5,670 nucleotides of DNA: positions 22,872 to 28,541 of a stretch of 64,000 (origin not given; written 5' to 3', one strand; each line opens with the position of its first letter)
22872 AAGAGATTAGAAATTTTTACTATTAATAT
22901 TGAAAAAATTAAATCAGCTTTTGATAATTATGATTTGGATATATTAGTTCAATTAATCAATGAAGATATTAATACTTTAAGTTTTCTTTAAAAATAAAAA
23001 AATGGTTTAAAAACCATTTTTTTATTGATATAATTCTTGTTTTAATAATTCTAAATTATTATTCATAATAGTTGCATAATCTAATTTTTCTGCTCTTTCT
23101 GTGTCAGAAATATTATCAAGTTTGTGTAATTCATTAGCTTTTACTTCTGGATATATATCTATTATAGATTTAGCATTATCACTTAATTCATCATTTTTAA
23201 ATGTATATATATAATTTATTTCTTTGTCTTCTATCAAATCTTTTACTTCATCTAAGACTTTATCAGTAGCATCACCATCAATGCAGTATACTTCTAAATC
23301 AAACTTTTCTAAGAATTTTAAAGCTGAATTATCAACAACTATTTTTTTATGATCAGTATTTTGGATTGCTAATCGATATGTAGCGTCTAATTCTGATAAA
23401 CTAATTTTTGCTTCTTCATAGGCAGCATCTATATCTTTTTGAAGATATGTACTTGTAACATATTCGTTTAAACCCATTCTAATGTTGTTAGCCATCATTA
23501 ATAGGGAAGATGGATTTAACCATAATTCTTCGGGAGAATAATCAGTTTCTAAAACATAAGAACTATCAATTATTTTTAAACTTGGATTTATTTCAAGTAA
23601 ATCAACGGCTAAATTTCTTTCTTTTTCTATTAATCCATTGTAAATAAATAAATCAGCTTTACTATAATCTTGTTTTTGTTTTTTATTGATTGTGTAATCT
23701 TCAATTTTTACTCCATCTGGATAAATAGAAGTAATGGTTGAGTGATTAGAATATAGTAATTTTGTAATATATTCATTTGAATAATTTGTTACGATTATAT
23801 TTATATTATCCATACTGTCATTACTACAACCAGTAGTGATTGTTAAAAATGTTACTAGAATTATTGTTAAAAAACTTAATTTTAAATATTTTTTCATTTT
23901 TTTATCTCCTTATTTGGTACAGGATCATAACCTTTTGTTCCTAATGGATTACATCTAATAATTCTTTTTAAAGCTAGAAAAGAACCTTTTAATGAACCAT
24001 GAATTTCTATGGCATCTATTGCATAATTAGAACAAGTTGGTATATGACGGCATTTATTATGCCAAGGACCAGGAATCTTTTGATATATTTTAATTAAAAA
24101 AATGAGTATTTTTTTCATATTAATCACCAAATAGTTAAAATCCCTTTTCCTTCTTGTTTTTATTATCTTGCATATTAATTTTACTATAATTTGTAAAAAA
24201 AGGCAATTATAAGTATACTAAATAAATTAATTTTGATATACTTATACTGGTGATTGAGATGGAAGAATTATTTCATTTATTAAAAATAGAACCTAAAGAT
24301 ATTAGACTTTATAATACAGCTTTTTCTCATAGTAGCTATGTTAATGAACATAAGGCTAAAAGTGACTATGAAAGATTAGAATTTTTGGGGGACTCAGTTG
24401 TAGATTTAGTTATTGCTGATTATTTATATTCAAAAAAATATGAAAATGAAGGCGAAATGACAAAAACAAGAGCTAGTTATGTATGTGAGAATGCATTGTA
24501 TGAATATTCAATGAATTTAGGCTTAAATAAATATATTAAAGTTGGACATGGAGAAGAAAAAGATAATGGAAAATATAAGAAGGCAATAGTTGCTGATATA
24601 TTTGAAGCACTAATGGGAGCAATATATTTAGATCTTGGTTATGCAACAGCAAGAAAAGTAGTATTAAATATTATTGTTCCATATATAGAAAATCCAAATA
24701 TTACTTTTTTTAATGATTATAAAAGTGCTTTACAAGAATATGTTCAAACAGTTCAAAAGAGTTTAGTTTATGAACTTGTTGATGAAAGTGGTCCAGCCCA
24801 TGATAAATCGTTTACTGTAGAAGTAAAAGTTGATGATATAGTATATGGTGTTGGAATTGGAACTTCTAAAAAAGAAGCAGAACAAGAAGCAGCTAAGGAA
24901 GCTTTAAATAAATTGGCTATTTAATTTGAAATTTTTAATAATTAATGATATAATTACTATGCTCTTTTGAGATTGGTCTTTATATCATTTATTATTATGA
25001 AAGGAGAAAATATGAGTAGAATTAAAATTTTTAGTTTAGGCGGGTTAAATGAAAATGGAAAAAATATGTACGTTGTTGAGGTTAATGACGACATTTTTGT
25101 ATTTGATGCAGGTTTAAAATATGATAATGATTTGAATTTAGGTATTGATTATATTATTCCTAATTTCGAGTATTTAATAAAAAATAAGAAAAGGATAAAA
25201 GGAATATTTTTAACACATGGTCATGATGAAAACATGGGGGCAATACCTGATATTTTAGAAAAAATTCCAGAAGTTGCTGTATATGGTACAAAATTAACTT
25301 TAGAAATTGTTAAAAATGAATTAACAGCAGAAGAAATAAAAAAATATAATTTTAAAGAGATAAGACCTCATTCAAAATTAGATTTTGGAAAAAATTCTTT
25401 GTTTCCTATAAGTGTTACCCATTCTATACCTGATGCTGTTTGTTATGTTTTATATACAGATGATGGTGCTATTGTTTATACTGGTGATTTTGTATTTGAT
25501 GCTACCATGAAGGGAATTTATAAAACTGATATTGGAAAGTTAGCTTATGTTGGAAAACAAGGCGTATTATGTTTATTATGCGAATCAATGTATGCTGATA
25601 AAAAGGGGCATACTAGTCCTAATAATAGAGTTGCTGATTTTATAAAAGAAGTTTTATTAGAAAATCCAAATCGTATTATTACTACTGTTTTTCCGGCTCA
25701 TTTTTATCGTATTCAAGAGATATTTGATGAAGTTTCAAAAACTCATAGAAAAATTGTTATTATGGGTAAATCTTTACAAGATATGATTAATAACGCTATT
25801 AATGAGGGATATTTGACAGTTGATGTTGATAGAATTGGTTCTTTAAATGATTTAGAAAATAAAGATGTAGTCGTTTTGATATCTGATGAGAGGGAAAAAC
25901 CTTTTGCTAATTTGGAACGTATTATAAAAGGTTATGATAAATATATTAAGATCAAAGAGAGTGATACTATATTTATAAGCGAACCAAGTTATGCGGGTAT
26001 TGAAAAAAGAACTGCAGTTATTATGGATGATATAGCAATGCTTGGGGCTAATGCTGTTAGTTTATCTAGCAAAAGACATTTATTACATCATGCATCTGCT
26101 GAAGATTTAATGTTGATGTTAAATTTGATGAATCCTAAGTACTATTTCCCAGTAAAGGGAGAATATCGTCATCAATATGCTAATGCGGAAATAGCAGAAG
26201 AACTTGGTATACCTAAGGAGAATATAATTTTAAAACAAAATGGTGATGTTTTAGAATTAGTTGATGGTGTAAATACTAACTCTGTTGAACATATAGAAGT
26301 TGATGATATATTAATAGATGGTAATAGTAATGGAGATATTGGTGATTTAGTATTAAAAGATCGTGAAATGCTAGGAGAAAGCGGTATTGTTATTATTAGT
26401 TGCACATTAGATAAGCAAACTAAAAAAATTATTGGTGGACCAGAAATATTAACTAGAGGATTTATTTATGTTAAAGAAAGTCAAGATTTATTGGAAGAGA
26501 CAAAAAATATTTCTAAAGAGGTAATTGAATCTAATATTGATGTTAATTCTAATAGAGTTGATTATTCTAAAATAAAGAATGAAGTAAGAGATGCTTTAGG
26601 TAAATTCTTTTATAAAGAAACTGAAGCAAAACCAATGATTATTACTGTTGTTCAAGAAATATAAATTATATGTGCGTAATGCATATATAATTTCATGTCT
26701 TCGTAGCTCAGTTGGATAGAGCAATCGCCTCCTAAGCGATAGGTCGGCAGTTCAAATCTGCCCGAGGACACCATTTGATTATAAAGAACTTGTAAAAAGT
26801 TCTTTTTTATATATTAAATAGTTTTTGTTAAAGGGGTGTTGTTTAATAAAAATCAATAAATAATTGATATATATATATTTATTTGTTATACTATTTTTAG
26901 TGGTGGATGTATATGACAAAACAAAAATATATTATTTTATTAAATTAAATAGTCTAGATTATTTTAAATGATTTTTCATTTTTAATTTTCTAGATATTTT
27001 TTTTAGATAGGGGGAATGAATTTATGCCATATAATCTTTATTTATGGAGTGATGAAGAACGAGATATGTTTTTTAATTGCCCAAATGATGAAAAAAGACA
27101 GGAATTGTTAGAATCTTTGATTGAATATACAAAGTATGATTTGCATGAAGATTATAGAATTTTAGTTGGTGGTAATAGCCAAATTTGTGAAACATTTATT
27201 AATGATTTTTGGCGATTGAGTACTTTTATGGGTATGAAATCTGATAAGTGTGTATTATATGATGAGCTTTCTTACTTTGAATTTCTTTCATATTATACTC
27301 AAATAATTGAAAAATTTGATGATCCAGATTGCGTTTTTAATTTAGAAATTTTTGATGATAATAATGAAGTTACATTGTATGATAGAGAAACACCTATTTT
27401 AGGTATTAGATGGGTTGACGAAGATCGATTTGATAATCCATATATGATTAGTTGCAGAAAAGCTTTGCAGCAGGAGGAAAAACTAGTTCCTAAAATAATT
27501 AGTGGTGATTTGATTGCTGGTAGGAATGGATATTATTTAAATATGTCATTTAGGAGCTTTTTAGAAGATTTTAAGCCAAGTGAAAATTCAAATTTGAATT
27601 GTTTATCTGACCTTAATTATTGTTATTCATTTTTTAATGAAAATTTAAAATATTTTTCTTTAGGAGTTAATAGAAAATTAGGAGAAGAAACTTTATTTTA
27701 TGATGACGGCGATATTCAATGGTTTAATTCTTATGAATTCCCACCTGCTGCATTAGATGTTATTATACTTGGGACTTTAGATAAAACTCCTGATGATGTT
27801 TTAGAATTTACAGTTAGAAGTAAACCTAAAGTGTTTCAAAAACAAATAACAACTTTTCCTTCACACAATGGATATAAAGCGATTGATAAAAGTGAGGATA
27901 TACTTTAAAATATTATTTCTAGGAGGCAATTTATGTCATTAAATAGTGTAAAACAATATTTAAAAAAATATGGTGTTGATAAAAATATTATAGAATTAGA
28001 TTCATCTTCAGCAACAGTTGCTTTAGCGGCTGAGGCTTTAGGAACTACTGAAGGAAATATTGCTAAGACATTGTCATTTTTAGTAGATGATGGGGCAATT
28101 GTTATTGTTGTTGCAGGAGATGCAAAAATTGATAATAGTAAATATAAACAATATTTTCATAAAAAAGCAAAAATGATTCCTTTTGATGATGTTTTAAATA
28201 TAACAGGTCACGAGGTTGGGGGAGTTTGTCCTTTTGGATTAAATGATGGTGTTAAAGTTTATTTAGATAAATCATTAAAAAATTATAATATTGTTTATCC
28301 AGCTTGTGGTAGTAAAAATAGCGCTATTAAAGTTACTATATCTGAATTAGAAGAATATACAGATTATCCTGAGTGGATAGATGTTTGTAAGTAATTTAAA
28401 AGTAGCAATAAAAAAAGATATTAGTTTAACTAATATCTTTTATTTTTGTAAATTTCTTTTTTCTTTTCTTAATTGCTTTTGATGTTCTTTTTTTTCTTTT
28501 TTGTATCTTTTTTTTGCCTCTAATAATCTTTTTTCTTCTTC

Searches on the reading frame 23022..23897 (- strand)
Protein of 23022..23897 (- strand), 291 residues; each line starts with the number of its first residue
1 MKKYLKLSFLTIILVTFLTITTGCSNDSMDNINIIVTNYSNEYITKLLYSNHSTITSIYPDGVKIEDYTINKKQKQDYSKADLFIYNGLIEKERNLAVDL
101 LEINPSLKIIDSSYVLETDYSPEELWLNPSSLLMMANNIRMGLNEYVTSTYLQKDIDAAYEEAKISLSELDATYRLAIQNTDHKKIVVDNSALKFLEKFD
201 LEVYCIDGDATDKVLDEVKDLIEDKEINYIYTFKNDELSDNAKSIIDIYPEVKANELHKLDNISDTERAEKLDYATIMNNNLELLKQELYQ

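Call 21: search_protein_families(library=ncbifam, proteins=[window:23022-23897:-], max_evalue=0.00001)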
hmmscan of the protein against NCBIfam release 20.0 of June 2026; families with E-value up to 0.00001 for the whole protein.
window:23022-23897:- (291 aa): 2 families
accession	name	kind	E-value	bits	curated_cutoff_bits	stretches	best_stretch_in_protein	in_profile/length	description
NF033605.1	Zn_bnd_ABC_AdcA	exception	2e-10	40.3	700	1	1-88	1-91/517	zinc ABC transporter substrate-binding lipoprotein AdcA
NF047355.1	ABC_bind_Mn_Staph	exception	8.7e-06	25.2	500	1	1-89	1-90/309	manganese ABC transporter substrate-binding lipoprotein MntC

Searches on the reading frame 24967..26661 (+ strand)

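Call 24: search_protein_families(library=pfam, proteins=[window:24967-26661:+], max_evalue=0.0001)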
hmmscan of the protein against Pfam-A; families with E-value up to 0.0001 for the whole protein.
window:24967-26661:+ (565 aa): 5 families
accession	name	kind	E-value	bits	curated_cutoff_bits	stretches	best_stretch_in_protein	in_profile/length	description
PF17770.6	RNase_J_C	-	2e-28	99.8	23.8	1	462-565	1-102/102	Ribonuclease J C-terminal domain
PF22505.1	RNase_J_b_CASP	-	1.5e-19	70.5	27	1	235-349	2-119/126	Ribonuclease J, beta-CASP domain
PF00753.33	Lactamase_B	-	2e-09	38.1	22.7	1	31-178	5-153/196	Metallo-beta-lactamase superfamily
PF07521.17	RMMBL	-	4.6e-08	33.4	21.6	1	374-416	16-59/63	Zn-dependent metallo-hydrolase RNA specificity domain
PF12706.13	Lactamase_B_2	-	6.2e-07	29.6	27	1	73-178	27-147/200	Beta-lactamase superfamily domain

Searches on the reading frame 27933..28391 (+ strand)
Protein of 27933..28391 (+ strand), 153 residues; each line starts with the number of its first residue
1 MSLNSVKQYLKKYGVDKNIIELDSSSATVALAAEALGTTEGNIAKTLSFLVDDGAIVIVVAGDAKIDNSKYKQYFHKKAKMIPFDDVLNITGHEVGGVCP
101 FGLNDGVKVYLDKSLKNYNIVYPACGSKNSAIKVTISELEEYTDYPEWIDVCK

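Call 24: search_protein_families(library=pfam, proteins=[window:27933-28391:+], max_evalue=0.0001)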
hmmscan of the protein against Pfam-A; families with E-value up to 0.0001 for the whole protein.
window:27933-28391:+ (153 aa): 1 family
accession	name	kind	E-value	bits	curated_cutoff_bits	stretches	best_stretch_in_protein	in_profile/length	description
PF04073.20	tRNA_edit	-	2.9e-24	86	25.5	1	26-141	4-122/123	Aminoacyl-tRNA editing domain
